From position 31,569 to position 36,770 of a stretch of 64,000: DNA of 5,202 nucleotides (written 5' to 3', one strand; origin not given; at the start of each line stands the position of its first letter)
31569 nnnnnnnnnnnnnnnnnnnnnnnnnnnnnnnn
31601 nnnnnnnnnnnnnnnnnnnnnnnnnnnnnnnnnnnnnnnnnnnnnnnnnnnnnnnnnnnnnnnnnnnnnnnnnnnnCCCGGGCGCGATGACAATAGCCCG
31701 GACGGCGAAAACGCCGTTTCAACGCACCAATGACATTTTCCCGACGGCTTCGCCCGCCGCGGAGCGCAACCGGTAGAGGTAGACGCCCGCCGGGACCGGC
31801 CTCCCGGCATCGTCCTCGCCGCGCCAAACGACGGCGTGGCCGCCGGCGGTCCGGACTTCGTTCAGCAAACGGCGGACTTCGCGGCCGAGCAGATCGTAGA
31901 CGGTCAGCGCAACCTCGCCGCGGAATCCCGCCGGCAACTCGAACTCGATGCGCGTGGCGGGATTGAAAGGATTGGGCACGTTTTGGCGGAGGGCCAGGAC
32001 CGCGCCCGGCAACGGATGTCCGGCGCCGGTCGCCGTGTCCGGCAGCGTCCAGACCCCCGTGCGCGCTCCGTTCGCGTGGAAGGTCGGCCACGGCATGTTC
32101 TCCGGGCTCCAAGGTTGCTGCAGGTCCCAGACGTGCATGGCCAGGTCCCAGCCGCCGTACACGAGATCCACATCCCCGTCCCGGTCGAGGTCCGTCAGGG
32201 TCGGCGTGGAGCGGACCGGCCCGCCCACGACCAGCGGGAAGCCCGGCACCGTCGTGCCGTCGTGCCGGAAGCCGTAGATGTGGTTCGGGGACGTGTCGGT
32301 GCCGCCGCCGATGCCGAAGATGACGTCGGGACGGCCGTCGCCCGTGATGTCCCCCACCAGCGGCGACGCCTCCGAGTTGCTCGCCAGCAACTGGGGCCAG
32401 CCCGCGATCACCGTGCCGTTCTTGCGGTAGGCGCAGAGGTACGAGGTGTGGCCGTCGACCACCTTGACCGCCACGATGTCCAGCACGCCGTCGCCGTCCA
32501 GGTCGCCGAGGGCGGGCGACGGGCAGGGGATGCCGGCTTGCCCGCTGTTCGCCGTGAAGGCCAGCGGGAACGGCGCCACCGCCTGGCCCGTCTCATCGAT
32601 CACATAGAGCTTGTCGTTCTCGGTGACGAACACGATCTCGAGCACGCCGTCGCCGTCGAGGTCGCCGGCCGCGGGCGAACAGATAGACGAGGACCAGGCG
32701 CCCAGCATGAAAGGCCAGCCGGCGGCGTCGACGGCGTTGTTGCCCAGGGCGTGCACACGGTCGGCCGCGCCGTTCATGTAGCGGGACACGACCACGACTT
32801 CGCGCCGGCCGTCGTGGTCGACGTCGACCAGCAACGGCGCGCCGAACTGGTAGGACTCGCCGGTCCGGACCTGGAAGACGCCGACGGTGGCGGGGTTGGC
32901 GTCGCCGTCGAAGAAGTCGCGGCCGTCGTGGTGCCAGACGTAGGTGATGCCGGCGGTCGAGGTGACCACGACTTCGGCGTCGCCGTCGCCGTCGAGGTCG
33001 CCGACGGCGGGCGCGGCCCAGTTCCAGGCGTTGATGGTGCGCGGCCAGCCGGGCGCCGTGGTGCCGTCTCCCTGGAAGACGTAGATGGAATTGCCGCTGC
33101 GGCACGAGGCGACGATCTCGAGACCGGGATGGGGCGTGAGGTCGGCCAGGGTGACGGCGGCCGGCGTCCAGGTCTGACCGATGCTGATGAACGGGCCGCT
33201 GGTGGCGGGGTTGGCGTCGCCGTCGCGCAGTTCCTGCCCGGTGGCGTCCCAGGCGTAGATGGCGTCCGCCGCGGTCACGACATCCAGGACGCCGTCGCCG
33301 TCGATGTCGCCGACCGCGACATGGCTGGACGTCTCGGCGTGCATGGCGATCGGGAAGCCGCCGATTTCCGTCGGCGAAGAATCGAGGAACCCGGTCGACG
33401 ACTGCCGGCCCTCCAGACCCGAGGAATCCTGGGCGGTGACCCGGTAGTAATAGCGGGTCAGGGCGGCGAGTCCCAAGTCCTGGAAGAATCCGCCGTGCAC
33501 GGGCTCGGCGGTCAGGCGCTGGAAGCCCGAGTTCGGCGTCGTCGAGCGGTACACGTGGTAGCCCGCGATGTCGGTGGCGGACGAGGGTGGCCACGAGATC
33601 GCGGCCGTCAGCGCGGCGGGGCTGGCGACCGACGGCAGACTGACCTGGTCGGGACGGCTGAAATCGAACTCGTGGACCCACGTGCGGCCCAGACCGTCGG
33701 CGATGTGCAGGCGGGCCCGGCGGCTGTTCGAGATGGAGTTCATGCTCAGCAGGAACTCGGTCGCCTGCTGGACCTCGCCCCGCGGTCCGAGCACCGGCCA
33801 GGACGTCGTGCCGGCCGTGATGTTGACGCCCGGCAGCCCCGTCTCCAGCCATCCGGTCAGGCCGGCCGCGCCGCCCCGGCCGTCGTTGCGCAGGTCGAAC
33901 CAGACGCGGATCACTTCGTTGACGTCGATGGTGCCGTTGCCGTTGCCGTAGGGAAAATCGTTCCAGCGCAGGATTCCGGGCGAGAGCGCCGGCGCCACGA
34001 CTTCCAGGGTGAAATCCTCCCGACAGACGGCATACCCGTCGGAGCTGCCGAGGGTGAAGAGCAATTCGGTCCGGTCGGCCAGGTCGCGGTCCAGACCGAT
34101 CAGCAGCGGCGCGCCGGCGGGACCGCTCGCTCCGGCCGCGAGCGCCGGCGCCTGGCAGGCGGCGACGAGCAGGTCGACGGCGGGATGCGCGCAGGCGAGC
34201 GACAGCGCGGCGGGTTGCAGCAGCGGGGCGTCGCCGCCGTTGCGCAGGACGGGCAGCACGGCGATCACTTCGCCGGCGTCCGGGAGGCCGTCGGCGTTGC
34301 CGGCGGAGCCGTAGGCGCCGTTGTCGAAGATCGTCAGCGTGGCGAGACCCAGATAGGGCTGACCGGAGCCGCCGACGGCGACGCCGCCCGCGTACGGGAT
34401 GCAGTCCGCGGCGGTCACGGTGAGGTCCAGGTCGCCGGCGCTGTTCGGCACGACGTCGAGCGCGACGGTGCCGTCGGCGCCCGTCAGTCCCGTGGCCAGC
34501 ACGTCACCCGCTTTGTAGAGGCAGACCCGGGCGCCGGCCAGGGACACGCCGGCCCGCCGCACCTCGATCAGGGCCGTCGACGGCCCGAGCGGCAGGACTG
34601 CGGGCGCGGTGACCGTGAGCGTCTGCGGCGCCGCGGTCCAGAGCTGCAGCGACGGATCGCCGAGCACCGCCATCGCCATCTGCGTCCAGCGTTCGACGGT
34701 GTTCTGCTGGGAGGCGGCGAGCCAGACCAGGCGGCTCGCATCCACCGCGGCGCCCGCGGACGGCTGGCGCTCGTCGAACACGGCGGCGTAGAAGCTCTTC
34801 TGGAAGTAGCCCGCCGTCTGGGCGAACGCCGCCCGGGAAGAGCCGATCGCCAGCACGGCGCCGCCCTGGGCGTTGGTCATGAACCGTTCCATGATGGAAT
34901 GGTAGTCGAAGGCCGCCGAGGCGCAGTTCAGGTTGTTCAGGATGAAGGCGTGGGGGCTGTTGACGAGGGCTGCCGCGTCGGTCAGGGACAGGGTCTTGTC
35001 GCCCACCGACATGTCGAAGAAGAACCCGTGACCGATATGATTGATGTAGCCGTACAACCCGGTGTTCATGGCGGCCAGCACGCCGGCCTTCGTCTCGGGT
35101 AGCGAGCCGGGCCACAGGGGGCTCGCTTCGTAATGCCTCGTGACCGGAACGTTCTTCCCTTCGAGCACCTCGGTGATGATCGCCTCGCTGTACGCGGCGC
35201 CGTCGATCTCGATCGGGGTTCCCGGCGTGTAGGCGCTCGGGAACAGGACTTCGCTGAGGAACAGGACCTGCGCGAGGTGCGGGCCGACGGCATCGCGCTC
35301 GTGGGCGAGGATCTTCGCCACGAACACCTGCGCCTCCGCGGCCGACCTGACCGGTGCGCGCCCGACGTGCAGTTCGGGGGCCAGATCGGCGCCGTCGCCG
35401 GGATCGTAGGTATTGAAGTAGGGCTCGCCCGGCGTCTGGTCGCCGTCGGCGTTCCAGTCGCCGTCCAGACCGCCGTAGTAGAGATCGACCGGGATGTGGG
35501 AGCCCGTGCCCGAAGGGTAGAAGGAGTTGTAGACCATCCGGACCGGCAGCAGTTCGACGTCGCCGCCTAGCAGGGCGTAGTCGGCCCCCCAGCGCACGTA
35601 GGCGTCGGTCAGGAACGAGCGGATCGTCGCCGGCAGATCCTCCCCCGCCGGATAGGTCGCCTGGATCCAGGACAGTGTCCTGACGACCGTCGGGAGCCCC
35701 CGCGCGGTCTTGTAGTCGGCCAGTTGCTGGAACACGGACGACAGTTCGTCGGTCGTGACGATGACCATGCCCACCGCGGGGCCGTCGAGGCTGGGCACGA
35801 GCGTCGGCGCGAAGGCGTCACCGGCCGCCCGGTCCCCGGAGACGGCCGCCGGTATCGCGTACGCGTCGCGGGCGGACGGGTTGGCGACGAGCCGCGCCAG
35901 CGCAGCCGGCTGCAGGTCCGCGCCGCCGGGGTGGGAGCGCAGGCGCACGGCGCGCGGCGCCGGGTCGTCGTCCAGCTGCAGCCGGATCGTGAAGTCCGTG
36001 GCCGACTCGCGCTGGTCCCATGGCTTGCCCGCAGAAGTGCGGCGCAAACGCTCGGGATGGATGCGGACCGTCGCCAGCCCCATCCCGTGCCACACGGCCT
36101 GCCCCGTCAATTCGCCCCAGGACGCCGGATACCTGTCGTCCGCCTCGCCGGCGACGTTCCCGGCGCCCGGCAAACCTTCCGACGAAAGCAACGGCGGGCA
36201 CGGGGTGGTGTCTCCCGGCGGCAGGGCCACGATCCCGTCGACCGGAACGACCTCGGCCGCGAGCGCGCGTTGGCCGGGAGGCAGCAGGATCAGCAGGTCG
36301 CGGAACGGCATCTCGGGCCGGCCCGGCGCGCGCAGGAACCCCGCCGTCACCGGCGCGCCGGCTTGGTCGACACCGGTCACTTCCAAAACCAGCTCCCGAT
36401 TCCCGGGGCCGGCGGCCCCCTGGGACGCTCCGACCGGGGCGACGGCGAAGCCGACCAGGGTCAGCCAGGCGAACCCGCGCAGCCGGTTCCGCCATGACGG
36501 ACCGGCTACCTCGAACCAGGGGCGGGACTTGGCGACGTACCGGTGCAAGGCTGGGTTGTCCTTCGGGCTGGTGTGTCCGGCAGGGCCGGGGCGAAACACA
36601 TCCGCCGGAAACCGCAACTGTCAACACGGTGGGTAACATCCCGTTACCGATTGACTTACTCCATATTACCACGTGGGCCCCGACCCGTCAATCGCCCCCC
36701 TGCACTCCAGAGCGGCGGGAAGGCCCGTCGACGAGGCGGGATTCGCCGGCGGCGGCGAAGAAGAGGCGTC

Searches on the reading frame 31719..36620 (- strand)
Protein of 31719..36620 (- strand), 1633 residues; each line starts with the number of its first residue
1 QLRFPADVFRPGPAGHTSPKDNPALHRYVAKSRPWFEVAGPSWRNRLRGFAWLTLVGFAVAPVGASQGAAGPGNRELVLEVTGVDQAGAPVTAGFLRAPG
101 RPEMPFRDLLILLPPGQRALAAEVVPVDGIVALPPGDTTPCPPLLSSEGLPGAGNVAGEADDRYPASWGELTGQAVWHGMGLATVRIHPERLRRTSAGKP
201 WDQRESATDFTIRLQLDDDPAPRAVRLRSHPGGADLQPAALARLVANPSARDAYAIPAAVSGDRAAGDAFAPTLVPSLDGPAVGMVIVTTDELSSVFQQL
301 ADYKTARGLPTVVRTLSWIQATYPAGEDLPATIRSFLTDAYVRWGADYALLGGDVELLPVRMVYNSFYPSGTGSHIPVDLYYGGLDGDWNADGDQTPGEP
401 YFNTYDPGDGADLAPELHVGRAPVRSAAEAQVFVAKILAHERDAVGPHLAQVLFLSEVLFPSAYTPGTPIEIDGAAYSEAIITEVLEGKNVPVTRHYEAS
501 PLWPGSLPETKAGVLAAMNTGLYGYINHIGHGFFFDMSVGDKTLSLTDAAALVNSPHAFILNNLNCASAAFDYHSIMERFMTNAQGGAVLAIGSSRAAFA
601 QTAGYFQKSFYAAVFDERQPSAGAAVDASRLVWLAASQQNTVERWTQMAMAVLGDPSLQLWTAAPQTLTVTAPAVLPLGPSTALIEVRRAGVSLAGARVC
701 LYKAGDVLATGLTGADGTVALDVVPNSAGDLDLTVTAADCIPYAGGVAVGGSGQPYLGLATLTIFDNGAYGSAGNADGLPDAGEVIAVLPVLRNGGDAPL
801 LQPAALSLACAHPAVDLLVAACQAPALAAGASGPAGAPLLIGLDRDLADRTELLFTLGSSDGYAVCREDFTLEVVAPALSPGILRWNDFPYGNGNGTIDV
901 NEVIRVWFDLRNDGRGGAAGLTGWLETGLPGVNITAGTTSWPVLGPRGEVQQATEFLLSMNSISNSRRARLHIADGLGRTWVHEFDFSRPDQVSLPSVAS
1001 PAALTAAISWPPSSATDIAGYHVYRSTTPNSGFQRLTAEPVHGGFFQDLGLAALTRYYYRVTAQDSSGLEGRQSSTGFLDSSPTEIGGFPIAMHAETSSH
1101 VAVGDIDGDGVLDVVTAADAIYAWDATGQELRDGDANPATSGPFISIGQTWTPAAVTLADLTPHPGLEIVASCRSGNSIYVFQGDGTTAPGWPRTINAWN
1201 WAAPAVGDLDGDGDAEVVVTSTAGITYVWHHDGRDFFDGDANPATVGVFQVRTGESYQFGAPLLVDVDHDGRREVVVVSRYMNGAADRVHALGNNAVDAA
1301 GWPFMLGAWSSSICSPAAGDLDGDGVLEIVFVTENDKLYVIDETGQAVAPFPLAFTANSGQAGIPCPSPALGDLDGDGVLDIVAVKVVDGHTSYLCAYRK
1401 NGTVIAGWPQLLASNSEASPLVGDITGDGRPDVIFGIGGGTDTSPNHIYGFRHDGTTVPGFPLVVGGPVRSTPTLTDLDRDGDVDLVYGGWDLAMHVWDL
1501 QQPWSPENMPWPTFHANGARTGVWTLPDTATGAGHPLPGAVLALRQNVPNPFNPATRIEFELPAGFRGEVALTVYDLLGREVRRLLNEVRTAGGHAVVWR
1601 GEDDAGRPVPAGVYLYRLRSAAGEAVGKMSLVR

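Call 6: search_protein_families(library=pfam, proteins=[window:31719-36620:-], max_evalue=0.01)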
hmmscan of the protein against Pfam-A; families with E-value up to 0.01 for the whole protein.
window:31719-36620:- (1633 aa): 5 families
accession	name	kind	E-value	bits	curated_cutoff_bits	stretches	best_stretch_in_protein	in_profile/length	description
PF01364.23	Peptidase_C25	-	4e-57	194.6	23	1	285-660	1-374/374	Peptidase family C25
PF13517.12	FG-GAP_3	-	1.1e-29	103.2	26.9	5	1373-1434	1-60/61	FG-GAP-like repeat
PF01839.29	FG-GAP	-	1.5e-18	66.7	22.1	2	1201-1224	2-25/37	FG-GAP repeat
PF13860.13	FlgD_ig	-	4e-07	30.3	27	1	1566-1620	21-75/79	FlgD Ig-like domain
PF03785.20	Peptidase_C25_C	-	0.0047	17.2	25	0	665-743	1-74/79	Peptidase family C25, C terminal ig-like domain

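Call 7: search_protein_families(library=ncbifam, proteins=[window:31719-36620:-], max_evalue=0.01)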
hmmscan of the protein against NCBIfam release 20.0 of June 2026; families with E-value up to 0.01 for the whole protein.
window:31719-36620:- (1633 aa): 7 families
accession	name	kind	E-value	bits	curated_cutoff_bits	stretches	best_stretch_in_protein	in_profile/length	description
NF033707.1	T9SS_sortase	equivalog_domain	4.1e-27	94.3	420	3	507-666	583-738/1095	type IX secretion system sortase PorU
NF052323.1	T9SSA_dep_M6i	equivalog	1.4e-21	76.2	600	2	1368-1599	788-1010/1043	T9SS-dependent M6-like inactivated metalloprotease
NF052506.1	PA5033_fam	subfamily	8.8e-07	28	100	1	1145-1232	154-237/284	PA5033 family protein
NF052324.1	PorU_rel_Nterm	equivalog_domain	3e-06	25.7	450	1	570-664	671-769/879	putative type IX secretion system sortase PorU2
NF009453.0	PRK12813.1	equivalog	0.00025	20.6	264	1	1569-1626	125-179/223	flagellar basal body rod modification protein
NF005176.1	PRK06655.1-1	equivalog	0.00094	19.1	230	1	1568-1621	97-150/197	flagellar hook assembly protein FlgD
TIGR04183.1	Por_Secre_tail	domain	0.0054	16.7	23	0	1549-1628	3-68/72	T9SS type A sorting domain-containing protein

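Call 21: search_solved_structures(query=window:31719-36617:-, max_evalue=0.01, show_alignments=2)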
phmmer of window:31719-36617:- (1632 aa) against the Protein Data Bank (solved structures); distinct sequences matched with E-value up to 0.01: 7.
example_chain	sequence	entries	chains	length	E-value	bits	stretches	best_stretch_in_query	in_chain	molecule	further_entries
4rbm_A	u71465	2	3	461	3.8e-06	27.7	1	511-749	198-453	Lys-gingipain W83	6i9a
4tkx_L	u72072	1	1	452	1.2e-05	26.1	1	511-742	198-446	Lys-gingipain W83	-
1x5k_A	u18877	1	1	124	0.00092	19.8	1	988-1073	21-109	Neogenin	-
3p4l_A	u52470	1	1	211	0.0023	18.5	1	985-1071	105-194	Neogenin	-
4bq8_A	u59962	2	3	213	0.0025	18.3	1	986-1072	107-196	NEOGENIN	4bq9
6z3m_E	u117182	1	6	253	0.0027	18.3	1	986-1075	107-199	Neogenin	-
4bq6_A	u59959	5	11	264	0.0031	18.1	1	986-1074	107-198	NEOGENIN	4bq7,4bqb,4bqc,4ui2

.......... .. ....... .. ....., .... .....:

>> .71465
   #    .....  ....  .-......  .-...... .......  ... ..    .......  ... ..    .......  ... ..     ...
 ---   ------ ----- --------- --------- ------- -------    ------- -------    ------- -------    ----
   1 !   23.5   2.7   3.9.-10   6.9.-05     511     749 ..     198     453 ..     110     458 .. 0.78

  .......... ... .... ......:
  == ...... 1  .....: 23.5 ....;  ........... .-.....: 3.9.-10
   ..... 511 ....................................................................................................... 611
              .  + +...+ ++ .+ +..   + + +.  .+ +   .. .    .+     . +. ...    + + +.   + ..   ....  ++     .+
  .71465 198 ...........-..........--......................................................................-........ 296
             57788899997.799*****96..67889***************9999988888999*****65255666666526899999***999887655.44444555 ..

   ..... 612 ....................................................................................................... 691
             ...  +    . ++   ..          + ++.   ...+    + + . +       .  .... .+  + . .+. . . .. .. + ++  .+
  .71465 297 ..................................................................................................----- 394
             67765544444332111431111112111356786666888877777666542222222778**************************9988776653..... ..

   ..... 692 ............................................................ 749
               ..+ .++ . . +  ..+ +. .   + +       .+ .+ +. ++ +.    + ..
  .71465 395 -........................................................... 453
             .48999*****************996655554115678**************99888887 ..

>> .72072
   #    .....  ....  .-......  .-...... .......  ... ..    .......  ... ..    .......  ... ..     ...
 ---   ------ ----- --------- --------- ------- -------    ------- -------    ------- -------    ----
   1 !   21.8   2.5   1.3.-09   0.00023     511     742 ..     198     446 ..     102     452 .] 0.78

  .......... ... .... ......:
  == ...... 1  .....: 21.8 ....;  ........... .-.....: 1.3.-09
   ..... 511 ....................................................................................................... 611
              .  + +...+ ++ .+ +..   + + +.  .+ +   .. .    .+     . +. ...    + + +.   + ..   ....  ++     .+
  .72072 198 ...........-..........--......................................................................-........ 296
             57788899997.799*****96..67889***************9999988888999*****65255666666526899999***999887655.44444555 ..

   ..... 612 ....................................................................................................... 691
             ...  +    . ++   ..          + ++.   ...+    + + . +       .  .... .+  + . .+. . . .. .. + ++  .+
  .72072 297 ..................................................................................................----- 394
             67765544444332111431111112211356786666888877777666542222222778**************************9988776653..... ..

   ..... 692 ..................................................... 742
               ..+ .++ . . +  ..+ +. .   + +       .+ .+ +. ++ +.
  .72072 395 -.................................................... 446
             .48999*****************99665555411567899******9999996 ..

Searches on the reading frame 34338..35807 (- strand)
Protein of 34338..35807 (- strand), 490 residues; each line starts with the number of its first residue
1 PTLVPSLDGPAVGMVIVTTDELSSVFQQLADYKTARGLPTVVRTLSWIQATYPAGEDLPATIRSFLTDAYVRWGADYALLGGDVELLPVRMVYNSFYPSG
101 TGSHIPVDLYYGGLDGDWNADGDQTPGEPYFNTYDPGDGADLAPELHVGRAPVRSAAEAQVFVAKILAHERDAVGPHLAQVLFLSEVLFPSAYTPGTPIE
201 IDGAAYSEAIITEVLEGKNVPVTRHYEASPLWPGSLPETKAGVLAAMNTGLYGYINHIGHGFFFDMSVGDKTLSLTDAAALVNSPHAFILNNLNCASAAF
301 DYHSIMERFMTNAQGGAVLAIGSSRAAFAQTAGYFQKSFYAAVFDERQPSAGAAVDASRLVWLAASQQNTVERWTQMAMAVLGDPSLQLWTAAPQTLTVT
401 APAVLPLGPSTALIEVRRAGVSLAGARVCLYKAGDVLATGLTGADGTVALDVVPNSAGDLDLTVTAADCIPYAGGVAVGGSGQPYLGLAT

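Call 63: search_solved_structures(query=A5, max_evalue=0.01, show_alignments=3)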
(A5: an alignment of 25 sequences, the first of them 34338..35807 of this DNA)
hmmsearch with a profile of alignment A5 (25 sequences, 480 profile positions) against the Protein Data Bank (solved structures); distinct sequences matched with E-value up to 0.01: 5.
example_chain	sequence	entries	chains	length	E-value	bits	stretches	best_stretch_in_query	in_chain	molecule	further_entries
1cvr_A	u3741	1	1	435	1.6e-22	83.1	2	141-478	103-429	GINGIPAIN R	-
4ief_B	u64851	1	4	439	6.9e-21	77.7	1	141-478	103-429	Gingipain R2 Mature Domain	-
4tkx_L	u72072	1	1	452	3.1e-14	55.8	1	141-480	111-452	Lys-gingipain W83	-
4rbm_A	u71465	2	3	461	3.7e-14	55.5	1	140-480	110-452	Lys-gingipain W83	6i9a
6za2_A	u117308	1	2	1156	3.8e-11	45.6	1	145-392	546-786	Por secretion system protein porU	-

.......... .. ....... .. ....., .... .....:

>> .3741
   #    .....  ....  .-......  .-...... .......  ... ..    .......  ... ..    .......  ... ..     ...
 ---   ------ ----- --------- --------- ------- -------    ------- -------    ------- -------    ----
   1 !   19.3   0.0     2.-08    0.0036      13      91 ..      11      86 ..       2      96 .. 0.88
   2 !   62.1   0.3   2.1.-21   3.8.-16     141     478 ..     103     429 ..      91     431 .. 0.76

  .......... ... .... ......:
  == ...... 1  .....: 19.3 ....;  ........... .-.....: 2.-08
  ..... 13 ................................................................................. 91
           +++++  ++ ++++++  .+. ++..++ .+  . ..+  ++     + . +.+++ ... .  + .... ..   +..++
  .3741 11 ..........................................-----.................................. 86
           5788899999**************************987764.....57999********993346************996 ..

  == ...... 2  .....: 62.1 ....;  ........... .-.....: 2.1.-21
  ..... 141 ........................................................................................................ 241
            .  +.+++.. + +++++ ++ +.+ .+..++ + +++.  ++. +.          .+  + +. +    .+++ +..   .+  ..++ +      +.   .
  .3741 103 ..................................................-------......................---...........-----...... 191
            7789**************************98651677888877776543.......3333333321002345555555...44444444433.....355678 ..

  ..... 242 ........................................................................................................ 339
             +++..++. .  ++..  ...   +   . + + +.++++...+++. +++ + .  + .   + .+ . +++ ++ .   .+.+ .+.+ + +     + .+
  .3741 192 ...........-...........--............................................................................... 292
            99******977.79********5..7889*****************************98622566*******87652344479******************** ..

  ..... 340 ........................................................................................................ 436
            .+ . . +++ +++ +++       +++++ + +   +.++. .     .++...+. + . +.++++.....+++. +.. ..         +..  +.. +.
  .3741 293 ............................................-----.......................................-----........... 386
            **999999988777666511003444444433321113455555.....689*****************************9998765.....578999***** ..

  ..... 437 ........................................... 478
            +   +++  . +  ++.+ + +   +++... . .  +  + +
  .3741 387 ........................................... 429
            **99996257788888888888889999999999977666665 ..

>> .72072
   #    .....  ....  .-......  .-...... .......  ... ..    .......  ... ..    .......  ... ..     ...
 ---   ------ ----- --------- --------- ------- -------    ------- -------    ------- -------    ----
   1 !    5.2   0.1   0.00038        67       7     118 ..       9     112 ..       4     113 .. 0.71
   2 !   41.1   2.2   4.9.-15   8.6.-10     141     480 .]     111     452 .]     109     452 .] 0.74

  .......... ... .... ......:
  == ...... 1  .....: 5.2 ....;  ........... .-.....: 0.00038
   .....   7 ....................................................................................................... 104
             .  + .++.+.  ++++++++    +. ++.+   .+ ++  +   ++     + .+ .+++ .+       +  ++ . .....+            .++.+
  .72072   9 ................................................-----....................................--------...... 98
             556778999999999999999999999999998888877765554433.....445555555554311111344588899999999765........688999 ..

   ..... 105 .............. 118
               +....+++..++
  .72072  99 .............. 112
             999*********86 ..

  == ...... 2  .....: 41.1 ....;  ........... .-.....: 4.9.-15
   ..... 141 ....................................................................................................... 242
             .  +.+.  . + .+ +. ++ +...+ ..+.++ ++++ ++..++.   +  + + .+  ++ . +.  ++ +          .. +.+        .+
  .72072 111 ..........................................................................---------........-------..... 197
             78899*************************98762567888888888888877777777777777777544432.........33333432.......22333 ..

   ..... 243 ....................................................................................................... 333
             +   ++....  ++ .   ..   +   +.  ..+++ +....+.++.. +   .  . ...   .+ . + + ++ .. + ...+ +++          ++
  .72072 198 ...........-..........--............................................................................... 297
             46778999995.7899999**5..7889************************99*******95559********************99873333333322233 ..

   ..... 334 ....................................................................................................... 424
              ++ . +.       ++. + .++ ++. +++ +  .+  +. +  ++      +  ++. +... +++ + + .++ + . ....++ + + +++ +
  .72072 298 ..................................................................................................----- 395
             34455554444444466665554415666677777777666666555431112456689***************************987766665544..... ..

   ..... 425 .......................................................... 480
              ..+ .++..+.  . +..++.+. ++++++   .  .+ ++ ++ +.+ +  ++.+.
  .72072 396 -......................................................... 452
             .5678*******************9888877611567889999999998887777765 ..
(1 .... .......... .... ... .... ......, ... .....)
